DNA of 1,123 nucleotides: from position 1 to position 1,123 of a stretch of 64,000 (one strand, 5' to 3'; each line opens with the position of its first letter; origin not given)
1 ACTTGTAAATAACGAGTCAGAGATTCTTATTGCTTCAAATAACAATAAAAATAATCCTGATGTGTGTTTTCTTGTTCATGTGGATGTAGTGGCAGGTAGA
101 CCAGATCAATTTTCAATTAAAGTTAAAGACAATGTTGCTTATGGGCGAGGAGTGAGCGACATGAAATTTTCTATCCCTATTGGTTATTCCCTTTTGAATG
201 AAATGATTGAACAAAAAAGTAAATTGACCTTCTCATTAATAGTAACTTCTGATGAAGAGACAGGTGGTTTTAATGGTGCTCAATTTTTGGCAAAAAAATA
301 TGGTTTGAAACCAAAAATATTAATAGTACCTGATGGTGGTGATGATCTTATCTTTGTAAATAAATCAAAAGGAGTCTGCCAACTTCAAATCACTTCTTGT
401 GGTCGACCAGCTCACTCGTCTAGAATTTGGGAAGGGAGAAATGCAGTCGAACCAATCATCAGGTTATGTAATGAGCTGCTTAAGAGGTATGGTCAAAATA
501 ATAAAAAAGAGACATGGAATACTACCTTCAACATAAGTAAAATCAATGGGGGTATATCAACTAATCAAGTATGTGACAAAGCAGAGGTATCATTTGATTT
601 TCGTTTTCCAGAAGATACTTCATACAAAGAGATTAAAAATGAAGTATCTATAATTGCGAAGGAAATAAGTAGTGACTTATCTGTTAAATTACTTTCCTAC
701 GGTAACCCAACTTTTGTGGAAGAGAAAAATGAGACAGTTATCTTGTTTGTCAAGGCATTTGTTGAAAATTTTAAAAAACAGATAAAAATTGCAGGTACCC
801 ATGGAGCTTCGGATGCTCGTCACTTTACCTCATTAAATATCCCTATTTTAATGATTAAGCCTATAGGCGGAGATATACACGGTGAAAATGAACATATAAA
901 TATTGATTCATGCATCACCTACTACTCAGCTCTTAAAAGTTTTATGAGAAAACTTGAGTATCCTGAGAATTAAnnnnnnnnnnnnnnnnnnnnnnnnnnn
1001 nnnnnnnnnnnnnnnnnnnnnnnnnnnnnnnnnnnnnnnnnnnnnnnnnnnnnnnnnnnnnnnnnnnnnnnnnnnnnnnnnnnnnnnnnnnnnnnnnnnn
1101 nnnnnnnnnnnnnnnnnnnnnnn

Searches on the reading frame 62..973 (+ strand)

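Call 54: search_protein_families(library=pfam, proteins=[window:62-973:+], max_evalue=0.000001)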
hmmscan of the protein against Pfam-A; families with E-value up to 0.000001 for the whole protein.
window:62-973:+ (303 aa): 2 families
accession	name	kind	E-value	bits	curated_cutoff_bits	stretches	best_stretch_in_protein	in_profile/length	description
PF01546.33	Peptidase_M20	-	1.7e-21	77.5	24.6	1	3-296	2-205/206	Peptidase family M20/M25/M40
PF07687.19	M20_dimer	-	9.8e-18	64.5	21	1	101-200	2-100/107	Peptidase dimerisation domain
